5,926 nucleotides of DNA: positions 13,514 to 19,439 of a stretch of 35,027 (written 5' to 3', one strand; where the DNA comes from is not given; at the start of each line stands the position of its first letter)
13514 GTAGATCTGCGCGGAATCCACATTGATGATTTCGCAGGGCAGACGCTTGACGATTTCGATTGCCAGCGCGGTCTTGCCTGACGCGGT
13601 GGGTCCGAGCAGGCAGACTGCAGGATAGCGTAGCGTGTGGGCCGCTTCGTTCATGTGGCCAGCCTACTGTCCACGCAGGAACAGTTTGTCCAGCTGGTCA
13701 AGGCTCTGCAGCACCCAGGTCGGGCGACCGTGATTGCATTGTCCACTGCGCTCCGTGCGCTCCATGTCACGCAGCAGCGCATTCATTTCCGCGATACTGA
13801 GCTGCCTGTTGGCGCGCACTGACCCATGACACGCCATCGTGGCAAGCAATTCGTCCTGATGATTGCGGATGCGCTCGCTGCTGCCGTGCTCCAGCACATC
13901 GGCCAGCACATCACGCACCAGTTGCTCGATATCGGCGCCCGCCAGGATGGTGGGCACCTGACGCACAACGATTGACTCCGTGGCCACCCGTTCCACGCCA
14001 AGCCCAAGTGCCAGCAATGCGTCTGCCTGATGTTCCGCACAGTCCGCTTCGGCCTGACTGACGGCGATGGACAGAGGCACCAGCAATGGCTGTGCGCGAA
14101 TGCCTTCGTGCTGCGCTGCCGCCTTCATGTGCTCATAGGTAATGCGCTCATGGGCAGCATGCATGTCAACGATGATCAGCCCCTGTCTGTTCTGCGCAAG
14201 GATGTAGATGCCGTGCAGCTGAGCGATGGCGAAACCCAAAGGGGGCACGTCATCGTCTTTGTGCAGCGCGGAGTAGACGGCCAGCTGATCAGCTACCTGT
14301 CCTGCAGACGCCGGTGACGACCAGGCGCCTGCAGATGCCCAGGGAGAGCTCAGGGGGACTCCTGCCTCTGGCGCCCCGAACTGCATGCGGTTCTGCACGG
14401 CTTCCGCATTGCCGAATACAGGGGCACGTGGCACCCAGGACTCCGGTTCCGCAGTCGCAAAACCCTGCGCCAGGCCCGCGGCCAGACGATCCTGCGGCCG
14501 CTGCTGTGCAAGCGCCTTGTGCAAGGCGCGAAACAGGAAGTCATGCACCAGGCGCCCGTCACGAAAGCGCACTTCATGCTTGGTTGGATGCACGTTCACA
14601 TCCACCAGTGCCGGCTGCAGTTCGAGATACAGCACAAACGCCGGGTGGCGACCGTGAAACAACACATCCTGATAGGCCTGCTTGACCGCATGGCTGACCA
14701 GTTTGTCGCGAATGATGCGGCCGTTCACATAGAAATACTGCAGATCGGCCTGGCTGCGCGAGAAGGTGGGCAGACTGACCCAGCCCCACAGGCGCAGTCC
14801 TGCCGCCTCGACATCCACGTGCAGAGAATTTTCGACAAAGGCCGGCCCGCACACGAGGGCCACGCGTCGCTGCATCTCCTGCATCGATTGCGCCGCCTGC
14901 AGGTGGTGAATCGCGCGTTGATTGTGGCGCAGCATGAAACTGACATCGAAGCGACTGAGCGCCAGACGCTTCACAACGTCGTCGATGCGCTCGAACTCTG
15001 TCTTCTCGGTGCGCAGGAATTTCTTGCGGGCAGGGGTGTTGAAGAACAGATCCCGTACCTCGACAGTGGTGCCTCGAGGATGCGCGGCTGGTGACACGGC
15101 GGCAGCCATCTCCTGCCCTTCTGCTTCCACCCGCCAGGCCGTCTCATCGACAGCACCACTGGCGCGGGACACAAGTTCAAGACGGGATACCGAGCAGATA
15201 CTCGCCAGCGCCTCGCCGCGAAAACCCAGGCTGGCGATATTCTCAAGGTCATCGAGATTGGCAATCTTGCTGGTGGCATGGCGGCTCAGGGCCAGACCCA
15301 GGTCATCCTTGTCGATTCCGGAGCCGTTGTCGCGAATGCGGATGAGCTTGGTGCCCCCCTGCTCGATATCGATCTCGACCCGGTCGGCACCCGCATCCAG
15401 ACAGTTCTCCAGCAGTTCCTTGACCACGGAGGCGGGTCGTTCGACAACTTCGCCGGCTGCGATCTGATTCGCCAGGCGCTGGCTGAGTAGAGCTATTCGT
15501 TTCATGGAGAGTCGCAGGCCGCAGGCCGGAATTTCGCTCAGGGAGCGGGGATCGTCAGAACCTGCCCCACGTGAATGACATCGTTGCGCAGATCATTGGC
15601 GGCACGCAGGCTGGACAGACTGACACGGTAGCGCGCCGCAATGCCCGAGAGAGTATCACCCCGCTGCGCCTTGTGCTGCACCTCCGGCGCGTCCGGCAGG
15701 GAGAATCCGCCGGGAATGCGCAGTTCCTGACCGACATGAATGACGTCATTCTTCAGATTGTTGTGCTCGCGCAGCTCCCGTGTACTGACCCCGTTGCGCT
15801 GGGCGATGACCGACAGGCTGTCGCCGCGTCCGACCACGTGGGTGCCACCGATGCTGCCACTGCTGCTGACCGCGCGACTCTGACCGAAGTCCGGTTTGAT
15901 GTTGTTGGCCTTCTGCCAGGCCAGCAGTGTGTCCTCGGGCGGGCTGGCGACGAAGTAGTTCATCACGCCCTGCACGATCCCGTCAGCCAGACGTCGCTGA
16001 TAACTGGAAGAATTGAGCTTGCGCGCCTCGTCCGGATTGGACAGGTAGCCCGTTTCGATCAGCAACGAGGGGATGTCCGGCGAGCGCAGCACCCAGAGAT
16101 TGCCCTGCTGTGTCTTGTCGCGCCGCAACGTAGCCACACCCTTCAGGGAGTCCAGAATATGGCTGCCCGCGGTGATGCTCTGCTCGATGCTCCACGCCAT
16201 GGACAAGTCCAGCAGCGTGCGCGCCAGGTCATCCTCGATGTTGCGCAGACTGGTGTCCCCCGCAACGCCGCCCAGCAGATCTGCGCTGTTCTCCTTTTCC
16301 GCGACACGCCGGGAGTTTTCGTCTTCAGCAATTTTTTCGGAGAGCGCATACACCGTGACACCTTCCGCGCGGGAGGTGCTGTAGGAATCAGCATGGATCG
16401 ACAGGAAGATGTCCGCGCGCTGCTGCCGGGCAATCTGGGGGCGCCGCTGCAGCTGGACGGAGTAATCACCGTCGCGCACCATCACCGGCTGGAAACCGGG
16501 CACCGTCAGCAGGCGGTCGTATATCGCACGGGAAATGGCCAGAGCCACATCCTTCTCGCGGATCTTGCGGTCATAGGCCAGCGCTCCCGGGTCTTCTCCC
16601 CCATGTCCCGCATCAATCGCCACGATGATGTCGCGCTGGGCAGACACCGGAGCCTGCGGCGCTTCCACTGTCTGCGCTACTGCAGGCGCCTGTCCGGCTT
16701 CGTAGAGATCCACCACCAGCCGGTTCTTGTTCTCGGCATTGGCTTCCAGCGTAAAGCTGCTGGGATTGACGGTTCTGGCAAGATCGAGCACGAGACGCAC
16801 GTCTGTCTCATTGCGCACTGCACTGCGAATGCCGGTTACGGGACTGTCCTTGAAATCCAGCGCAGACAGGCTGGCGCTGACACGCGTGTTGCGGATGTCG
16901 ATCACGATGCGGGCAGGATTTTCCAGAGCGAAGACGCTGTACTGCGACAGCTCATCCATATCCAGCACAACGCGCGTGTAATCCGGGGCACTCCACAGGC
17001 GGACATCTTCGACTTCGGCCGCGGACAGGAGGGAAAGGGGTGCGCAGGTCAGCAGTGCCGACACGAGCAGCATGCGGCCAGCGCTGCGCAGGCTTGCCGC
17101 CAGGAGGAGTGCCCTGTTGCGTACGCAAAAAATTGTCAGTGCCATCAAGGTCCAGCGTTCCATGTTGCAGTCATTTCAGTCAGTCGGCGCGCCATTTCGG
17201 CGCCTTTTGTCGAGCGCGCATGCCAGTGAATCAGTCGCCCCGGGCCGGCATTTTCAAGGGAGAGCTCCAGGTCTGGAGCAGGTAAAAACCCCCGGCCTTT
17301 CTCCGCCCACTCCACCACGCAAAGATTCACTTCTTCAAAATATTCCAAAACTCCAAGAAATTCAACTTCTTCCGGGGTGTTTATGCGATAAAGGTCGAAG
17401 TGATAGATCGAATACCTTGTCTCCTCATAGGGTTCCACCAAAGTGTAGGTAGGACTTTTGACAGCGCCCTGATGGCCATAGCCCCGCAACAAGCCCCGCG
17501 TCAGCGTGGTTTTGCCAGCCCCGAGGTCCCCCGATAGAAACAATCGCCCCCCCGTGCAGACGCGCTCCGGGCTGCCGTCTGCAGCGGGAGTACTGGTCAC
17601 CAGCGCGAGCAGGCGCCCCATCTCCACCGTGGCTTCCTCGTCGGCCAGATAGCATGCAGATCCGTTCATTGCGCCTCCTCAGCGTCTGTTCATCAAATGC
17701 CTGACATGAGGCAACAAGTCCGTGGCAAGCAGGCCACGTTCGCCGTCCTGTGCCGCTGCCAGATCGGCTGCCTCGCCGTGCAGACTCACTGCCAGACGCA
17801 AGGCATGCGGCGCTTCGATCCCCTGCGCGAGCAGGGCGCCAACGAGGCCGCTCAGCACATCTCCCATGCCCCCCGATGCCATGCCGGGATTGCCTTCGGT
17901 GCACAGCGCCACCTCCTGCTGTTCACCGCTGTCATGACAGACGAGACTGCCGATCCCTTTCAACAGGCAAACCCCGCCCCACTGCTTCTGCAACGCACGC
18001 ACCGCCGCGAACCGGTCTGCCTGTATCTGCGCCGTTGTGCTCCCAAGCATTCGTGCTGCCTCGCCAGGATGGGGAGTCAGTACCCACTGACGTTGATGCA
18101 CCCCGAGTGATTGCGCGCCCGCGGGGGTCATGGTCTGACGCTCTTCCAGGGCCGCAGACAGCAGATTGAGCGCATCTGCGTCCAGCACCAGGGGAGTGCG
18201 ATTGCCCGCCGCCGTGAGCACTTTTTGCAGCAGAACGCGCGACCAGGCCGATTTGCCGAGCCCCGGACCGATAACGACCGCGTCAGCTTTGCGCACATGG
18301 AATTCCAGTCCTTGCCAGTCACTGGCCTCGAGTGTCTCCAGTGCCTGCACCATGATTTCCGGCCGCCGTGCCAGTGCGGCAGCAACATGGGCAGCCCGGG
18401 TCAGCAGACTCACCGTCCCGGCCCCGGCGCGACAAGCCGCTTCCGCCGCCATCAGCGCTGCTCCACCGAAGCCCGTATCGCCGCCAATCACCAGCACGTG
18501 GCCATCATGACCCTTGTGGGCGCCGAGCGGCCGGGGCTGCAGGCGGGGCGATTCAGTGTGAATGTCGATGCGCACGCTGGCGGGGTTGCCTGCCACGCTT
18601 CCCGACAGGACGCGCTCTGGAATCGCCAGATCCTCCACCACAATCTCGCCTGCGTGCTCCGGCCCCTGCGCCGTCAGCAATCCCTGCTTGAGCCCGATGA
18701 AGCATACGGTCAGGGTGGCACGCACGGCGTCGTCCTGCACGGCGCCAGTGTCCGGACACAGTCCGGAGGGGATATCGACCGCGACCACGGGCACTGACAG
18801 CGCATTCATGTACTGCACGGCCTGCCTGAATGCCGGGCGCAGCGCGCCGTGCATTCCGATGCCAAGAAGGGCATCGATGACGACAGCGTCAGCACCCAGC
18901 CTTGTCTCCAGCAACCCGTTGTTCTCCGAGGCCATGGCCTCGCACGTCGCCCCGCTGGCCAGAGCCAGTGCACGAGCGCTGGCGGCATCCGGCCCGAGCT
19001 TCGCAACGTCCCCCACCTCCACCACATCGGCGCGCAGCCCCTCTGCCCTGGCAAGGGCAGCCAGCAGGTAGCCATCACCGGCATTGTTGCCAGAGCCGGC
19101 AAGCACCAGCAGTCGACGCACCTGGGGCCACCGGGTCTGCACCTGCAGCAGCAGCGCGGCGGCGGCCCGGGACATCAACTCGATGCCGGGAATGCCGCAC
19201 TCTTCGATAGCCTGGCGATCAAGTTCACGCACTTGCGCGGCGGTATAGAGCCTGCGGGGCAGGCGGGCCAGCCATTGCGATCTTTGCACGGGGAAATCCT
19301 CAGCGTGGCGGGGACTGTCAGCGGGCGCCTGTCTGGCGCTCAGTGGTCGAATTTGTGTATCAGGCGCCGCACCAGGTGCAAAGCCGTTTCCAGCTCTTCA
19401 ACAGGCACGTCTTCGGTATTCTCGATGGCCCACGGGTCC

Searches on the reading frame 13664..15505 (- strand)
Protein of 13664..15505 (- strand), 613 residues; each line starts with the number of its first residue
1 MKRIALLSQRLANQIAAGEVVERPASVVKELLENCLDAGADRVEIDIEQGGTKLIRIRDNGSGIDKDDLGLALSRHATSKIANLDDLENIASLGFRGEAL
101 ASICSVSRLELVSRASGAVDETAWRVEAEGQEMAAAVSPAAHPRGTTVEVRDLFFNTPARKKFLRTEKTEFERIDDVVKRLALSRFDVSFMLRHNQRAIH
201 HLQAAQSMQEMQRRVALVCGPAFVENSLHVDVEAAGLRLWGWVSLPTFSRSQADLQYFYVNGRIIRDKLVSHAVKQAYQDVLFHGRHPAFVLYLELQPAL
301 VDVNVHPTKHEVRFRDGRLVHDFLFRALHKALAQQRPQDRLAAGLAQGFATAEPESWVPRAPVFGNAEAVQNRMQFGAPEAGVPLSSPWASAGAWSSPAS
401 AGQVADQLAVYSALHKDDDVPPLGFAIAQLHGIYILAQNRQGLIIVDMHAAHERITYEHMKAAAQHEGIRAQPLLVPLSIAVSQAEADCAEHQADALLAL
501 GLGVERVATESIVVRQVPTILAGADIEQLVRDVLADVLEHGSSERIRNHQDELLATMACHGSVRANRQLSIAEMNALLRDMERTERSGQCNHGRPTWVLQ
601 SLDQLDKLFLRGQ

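Call 65: search_protein_families(library=pfam, proteins=[window:13664-15505:-], max_evalue=0.00001)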
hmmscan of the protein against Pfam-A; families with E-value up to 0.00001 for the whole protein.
window:13664-15505:- (613 aa): 4 families
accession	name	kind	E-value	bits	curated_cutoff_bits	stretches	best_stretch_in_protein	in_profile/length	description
PF08676.16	MutL_C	-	1.5e-47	161.3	25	1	427-569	1-142/142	MutL C terminal dimerisation domain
PF01119.25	DNA_mis_repair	-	2.9e-41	140.3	26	1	217-332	3-118/119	DNA mismatch repair protein, C-terminal domain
PF13589.12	HATPase_c_3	-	2.8e-13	50.5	25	1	25-138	4-117/137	Histidine kinase-, DNA gyrase B-, and HSP90-like ATPase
PF02518.31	HATPase_c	-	3.7e-08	34.2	26.4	1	22-78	4-63/111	Histidine kinase-, DNA gyrase B-, and HSP90-like ATPase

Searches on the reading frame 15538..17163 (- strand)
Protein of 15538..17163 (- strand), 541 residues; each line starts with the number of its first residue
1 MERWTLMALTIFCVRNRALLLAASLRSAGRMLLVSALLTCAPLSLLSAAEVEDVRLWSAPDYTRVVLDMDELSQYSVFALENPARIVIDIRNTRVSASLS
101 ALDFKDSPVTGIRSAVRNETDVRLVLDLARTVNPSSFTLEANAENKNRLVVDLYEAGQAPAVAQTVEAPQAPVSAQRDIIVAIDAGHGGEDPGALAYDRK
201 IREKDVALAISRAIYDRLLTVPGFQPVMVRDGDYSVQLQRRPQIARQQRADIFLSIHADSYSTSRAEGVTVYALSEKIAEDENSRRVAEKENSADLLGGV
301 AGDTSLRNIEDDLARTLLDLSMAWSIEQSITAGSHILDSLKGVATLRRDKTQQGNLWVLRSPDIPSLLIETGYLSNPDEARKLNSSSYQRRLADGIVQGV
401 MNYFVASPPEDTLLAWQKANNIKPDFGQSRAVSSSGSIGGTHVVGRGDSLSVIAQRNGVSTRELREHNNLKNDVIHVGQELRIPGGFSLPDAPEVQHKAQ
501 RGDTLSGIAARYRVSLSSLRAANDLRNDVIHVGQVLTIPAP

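Call 65: search_protein_families(library=pfam, proteins=[window:15538-17163:-], max_evalue=0.00001)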
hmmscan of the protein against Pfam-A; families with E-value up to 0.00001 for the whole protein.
window:15538-17163:- (541 aa): 4 families
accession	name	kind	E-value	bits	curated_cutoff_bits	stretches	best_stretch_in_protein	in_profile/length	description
PF01520.23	Amidase_3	-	1.5e-44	152.5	27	1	181-401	1-173/174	N-acetylmuramoyl-L-alanine amidase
PF01476.26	LysM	-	8.9e-30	102.8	20.9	2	497-539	1-43/43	LysM domain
PF11741.13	AMIN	-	8.7e-18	64.7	20.5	1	53-153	1-101/101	AMIN domain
PF23473.1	LysM3_LYK4_5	-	1.7e-09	38.1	29.3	0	500-531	8-39/48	LYK4/5 LysM3 domain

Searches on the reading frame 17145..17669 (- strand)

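Call 65: search_protein_families(library=pfam, proteins=[window:17145-17669:-], max_evalue=0.00001)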
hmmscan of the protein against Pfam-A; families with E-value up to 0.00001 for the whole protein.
window:17145-17669:- (174 aa): 1 family
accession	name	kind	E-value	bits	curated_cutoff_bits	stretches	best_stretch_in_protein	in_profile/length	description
PF02367.23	TsaE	-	2.3e-36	125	26.6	1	9-140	2-120/128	Threonylcarbamoyl adenosine biosynthesis protein TsaE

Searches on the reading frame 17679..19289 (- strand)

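Call 65: search_protein_families(library=pfam, proteins=[window:17679-19289:-], max_evalue=0.00001)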
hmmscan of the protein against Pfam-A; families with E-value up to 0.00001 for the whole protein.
window:17679-19289:- (536 aa): 2 families
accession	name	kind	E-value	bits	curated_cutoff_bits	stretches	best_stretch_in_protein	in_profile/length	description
PF01256.23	Carb_kinase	-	9.8e-53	179.5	27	1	265-526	1-237/242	NAD(P)H-hydrate dehydratase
PF03853.21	YjeF_N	-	4.2e-38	131.4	24.9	1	37-203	3-169/169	YjeF-related protein N-terminus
